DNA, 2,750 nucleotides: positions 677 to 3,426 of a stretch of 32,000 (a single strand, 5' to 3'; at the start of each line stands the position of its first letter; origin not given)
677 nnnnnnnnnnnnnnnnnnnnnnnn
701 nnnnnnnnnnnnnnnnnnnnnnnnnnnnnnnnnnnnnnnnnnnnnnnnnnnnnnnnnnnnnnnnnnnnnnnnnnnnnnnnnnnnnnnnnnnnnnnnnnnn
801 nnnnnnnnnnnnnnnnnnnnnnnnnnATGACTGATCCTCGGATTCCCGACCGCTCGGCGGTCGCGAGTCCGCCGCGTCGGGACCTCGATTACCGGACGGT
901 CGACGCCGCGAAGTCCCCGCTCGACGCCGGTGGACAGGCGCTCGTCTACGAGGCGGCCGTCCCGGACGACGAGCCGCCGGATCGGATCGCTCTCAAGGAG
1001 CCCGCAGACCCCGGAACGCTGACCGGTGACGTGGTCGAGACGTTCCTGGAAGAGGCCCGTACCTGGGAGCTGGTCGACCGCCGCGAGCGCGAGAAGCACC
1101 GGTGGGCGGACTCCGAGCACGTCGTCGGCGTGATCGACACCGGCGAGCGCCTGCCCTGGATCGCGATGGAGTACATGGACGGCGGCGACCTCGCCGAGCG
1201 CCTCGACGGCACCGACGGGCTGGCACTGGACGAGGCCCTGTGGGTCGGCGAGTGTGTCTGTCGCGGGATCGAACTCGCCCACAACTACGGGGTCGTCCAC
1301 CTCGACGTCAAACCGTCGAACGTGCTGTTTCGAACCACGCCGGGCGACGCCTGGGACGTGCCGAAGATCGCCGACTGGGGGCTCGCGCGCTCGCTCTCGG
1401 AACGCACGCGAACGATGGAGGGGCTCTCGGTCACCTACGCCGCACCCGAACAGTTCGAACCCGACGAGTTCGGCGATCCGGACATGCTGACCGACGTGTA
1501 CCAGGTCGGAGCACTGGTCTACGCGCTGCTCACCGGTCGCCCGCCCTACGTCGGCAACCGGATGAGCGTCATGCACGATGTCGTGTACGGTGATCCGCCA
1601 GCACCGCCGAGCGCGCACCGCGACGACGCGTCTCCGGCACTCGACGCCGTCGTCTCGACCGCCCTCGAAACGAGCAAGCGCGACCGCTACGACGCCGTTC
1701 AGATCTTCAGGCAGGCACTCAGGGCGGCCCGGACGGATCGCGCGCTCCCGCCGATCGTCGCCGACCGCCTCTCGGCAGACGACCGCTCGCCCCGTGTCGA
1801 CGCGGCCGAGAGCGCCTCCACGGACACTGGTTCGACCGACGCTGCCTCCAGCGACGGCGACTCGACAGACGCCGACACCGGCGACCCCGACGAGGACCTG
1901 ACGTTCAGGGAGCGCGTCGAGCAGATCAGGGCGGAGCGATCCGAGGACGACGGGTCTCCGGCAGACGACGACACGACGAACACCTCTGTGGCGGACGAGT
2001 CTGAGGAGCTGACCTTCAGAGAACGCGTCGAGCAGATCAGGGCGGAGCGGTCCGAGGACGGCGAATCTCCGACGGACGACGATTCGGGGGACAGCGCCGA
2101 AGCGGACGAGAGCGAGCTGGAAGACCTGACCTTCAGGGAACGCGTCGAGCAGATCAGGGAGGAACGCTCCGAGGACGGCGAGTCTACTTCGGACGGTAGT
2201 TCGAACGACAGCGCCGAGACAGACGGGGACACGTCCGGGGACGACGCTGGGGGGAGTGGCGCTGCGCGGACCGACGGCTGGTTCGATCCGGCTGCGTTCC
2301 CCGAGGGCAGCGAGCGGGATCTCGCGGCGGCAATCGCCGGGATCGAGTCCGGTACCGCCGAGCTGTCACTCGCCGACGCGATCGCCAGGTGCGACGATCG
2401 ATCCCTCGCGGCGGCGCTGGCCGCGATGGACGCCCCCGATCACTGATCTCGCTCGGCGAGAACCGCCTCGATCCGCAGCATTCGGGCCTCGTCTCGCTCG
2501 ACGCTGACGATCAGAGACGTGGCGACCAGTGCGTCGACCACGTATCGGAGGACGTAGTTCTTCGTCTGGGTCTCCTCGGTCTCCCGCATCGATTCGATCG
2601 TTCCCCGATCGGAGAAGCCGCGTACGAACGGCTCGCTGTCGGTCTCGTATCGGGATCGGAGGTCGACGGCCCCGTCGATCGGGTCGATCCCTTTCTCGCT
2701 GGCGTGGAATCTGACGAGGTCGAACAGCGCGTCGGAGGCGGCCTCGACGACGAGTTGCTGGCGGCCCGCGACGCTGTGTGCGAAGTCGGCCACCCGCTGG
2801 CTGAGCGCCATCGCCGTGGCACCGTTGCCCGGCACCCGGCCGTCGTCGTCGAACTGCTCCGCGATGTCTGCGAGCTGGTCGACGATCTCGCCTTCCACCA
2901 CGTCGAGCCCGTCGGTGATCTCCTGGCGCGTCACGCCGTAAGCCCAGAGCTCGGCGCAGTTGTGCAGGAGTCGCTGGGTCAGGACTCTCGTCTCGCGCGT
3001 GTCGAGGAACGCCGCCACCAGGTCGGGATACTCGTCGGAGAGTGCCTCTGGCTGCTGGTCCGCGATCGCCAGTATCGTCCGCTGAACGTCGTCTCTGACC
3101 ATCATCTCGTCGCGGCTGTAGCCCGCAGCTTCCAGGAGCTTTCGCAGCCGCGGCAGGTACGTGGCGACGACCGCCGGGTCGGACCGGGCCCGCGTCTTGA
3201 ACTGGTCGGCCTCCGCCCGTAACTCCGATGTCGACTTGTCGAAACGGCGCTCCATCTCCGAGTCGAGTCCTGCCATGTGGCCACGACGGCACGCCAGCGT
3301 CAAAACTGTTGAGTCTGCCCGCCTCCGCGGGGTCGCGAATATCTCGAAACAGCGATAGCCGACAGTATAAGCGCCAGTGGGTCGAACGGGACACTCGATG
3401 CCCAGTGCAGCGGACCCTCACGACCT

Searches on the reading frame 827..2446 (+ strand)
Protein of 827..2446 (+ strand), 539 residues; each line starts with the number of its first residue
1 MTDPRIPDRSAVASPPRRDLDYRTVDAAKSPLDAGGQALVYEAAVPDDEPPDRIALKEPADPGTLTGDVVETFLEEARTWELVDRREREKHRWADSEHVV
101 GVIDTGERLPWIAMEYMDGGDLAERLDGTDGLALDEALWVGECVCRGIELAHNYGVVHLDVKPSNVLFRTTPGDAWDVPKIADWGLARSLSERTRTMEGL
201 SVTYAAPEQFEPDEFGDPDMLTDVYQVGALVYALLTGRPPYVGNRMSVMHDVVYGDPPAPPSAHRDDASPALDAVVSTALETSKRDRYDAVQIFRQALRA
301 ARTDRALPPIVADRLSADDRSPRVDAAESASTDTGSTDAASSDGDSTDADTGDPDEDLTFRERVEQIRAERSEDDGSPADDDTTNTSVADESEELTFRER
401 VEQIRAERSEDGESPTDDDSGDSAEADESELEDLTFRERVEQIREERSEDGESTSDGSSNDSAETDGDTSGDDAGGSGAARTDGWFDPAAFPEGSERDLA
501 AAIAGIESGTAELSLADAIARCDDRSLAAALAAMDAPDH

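Call 17: search_protein_families(library=padloc, proteins=[window:827-2446:+], max_evalue=0.01)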
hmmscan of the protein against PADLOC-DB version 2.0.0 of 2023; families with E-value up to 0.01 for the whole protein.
window:827-2446:+ (539 aa): 33 families (the best 25 are shown)
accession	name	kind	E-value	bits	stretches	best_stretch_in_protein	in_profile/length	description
PDLC04042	PD-T4-6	-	6.5e-45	152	1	30-306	15-277/292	-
PDLC04053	PD-T4-6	-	6.9e-41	138.7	1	80-309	50-279/311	-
PDLC04061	PD-T4-6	-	1.8e-37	128.1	1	84-304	61-286/510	-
PDLC04043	PD-T4-6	-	1.3e-36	124.7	1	85-303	61-279/452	-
PDLC04041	PD-T4-6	-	8.3e-36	122.2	1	80-327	69-294/443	-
PDLC04054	PD-T4-6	-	1.2e-34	118.3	1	81-355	52-323/347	-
PDLC04060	PD-T4-6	-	7e-34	115.5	1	78-318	47-286/486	-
PDLC04138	mad6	-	1.3e-33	114.8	1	67-304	93-317/659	mads_6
PDLC04040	PD-T4-6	-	8.4e-33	111.9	1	105-329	73-291/547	-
PDLC04052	PD-T4-6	-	4.6e-32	109.9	1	85-345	57-317/496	-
PDLC04039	PD-T4-6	-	7.2e-32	109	1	94-343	71-320/458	-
PDLC04048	PD-T4-6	-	6.4e-30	102.7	1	82-302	54-273/354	-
PDLC04047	PD-T4-6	-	8e-27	92.2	1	34-301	20-272/327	-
PDLC04057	PD-T4-6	-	5.6e-24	83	1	94-306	65-275/443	-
PDLC04050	PD-T4-6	-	5.5e-19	66.4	1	111-353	139-377/480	-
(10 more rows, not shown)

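Call 49: search_protein_families(library=pfam, proteins=[window:827-2446:+], max_evalue=0.001)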
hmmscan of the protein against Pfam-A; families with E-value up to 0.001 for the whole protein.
window:827-2446:+ (539 aa): 2 families
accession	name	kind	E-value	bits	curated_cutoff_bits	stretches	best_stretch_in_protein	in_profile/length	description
PF00069.31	Pkinase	-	7.7e-26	91.5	31.7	1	85-295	46-259/263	Protein kinase domain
PF07714.23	PK_Tyr_Ser-Thr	-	1.9e-15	57.3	23.1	1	99-293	66-254/258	Protein tyrosine and serine/threonine kinase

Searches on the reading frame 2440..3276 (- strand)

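Call 49: search_protein_families(library=pfam, proteins=[window:2440-3276:-], max_evalue=0.001)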
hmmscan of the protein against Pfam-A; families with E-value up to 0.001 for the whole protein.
window:2440-3276:- (278 aa): 1 family
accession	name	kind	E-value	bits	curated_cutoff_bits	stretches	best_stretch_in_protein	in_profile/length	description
PF00118.29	Cpn60_TCP1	-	4.5e-14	52.5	34.3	1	125-261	349-473/490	TCP-1/cpn60 chaperonin family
